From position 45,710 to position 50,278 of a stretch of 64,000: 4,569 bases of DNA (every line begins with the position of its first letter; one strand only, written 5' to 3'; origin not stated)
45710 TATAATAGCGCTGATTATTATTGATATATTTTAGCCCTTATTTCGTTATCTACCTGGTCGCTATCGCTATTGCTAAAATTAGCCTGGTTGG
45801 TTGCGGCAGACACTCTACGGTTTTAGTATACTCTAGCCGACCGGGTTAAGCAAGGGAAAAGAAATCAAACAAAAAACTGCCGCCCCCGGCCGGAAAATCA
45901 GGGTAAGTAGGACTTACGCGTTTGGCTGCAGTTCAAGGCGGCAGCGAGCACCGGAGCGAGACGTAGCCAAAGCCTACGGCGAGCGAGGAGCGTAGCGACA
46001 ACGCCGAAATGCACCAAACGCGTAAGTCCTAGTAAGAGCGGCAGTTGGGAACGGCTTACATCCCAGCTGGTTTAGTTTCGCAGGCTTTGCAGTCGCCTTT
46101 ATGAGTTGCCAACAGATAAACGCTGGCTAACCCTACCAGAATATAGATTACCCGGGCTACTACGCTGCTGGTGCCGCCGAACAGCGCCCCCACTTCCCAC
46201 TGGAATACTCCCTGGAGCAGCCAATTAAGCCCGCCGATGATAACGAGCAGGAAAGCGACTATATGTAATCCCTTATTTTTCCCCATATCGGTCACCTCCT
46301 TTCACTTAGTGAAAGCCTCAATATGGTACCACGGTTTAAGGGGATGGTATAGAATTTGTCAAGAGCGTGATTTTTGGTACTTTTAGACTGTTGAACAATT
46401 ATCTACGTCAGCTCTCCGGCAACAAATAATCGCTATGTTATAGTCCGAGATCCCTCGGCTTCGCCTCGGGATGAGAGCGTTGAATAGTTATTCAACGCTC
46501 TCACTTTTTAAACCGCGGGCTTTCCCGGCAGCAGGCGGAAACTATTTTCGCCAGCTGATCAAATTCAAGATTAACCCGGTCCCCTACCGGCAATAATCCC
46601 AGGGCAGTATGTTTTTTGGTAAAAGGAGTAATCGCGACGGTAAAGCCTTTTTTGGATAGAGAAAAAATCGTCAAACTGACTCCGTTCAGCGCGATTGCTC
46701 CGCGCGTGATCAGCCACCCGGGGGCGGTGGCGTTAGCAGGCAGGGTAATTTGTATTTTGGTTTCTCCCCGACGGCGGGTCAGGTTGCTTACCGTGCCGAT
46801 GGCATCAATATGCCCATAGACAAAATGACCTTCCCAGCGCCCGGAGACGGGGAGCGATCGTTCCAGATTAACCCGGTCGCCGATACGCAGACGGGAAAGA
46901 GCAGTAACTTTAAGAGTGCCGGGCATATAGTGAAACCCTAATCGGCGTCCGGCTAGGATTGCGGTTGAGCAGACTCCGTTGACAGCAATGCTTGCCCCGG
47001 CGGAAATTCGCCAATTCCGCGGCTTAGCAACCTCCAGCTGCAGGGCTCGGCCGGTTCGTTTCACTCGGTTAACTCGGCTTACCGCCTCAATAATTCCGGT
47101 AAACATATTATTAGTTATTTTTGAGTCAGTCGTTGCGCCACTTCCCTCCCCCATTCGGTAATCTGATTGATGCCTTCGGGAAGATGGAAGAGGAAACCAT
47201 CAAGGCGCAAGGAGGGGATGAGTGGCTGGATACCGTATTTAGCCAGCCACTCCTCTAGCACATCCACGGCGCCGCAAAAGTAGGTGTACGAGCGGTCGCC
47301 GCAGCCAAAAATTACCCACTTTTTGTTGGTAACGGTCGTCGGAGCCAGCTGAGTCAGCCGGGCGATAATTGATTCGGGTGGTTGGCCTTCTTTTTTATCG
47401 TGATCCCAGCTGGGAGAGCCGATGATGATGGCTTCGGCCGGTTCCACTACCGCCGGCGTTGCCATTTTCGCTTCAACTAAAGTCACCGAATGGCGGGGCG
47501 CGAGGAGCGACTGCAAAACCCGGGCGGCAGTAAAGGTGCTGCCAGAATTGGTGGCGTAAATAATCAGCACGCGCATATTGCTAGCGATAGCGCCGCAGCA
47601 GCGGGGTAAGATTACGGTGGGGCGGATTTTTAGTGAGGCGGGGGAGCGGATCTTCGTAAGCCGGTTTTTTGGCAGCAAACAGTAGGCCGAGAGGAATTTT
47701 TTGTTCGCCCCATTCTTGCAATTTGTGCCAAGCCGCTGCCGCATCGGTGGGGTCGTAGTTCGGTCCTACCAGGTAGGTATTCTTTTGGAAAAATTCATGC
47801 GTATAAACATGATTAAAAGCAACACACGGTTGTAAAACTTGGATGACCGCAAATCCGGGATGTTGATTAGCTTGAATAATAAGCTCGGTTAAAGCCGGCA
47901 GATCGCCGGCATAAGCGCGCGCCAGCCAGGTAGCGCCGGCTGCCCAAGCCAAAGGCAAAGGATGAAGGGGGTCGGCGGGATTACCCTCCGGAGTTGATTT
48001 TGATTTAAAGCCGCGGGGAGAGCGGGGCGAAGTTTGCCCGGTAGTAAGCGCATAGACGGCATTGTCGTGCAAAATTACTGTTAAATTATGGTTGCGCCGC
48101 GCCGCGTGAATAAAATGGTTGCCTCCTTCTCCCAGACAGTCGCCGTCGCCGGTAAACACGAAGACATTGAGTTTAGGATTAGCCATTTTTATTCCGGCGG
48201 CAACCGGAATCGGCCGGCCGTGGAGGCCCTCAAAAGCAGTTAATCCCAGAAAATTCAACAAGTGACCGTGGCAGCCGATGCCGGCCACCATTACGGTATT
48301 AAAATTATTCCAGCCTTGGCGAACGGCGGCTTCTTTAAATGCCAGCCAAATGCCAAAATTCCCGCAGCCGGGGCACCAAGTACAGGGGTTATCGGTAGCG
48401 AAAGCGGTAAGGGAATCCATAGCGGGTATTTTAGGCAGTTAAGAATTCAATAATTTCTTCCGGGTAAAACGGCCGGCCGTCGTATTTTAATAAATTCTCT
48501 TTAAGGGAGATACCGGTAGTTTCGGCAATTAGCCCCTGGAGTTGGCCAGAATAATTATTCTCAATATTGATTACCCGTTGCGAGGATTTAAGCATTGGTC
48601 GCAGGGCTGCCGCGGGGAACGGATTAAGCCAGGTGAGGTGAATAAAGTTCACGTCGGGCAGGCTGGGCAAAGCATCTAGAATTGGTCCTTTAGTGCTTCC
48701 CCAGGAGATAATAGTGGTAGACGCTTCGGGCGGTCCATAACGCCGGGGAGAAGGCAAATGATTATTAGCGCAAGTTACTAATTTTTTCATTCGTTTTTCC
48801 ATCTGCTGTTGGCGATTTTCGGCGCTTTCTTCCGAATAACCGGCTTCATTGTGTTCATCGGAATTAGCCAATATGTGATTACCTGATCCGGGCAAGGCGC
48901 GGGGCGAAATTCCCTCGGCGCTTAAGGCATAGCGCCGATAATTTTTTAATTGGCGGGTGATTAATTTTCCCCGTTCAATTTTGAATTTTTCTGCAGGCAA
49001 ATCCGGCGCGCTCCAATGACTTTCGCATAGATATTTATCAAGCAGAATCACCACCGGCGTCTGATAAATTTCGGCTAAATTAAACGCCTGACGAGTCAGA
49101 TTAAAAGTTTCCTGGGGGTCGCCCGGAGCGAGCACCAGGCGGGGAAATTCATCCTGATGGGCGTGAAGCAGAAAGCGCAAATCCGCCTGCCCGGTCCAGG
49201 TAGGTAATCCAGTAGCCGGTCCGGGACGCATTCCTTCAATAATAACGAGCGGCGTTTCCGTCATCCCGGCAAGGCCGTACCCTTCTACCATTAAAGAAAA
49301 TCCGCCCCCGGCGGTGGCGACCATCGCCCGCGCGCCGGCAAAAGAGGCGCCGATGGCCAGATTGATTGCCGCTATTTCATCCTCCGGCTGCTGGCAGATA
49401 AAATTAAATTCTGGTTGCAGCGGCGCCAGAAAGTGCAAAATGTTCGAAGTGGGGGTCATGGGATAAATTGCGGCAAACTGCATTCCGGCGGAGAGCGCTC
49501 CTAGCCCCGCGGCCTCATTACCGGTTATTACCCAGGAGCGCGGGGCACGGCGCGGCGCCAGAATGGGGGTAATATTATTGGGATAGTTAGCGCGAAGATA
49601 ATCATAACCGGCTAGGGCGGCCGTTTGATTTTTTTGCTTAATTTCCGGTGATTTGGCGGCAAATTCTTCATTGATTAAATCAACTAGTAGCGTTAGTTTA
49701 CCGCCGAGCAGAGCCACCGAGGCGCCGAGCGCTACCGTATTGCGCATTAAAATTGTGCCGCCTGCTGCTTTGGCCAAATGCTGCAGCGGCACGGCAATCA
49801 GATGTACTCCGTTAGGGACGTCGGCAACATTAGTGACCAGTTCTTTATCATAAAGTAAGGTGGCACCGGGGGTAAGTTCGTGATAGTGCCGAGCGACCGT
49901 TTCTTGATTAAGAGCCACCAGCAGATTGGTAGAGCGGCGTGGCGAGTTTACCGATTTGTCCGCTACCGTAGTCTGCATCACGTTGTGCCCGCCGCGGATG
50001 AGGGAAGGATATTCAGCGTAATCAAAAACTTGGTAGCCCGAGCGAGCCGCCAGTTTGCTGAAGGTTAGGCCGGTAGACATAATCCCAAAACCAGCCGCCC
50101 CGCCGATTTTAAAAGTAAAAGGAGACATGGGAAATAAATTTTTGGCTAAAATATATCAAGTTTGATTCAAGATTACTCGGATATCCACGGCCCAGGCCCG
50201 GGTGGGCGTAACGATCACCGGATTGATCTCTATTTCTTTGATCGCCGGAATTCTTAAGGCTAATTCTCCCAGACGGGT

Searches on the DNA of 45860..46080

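Call 58: search_rna_families(source=window, start=45860, end=46080, threshold=evalue, max_evalue=10)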
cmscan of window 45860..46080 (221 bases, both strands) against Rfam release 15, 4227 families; matches with E-value up to 10: 0.
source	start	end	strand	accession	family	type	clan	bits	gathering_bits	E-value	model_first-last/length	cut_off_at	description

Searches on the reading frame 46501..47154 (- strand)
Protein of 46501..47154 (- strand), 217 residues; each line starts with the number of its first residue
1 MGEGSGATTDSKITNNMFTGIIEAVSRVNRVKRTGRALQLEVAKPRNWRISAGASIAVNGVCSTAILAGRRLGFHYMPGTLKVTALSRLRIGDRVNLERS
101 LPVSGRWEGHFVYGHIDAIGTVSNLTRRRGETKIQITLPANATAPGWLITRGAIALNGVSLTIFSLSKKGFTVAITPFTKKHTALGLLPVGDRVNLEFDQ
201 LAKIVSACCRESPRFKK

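Call 40: search_protein_families(library=pfam, proteins=[window:46501-47154:-], max_evalue=0.01)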
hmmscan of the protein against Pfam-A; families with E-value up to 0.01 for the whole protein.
window:46501-47154:- (217 aa): 1 family
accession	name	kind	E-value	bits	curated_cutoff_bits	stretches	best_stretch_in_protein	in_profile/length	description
PF00677.23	Lum_binding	-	2.5e-37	127.2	27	2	114-199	2-86/86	Lumazine binding domain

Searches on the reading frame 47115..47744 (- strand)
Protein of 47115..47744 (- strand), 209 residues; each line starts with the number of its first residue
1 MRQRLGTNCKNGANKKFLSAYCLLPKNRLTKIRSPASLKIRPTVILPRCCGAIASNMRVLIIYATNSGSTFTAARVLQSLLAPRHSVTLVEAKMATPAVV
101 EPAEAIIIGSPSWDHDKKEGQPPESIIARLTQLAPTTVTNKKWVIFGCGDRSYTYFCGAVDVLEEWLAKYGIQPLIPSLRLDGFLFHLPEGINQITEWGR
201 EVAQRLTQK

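Call 45: search_protein_families(library=pfam, proteins=[window:47115-47744:-], max_evalue=0.001)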
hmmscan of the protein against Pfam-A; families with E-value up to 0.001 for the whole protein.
window:47115-47744:- (209 aa): 1 family
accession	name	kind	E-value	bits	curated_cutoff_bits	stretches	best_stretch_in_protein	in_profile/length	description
PF00258.30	Flavodoxin_1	-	3.9e-11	43.7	25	1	61-182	1-128/143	Flavodoxin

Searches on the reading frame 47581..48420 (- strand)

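Call 47: search_protein_families(library=pfam, proteins=[window:47581-48420:-], max_evalue=0.001)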
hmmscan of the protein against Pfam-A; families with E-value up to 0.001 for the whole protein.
window:47581-48420:- (279 aa): 2 families
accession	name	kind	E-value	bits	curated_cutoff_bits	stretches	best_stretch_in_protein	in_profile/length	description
PF02775.26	TPP_enzyme_C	-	4.7e-26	91.8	21.9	1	48-195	2-151/151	Thiamine pyrophosphate enzyme, C-terminal TPP binding domain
PF12367.13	PFO_beta_C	-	1e-16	61.1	24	1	199-262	1-64/66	Pyruvate ferredoxin oxidoreductase beta subunit C terminal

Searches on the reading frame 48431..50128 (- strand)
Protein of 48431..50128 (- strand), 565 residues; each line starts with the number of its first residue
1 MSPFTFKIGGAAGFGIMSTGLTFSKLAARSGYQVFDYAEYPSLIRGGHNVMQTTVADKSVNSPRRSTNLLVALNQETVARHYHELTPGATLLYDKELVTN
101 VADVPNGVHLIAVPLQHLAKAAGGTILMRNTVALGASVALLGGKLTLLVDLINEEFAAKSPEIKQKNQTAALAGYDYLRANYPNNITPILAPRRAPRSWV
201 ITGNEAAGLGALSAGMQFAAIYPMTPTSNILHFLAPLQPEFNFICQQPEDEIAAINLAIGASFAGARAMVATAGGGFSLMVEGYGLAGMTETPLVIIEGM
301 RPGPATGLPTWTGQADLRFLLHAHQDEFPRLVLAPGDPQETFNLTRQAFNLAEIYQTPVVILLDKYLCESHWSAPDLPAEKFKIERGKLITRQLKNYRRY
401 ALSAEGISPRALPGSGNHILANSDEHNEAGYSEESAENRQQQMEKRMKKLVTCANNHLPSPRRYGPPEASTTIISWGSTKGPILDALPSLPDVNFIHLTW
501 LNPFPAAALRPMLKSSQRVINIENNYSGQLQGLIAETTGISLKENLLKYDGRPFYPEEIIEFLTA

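Call 17: search_protein_families(library=pfam, proteins=[window:48431-50128:-])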
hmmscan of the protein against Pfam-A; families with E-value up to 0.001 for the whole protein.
window:48431-50128:- (565 aa): 3 families
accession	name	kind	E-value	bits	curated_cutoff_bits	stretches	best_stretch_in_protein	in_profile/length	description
PF01855.24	POR_N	-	5.2e-53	180.6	27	1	210-444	2-230/231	Pyruvate flavodoxin/ferredoxin oxidoreductase, thiamine diP-bdg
PF01558.24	POR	-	5.4e-32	111.8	27.4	1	13-176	2-173/173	Pyruvate ferredoxin/flavodoxin oxidoreductase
PF17147.9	PFOR_II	-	0.0009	20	27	0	493-543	29-79/102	Pyruvate:ferredoxin oxidoreductase core domain II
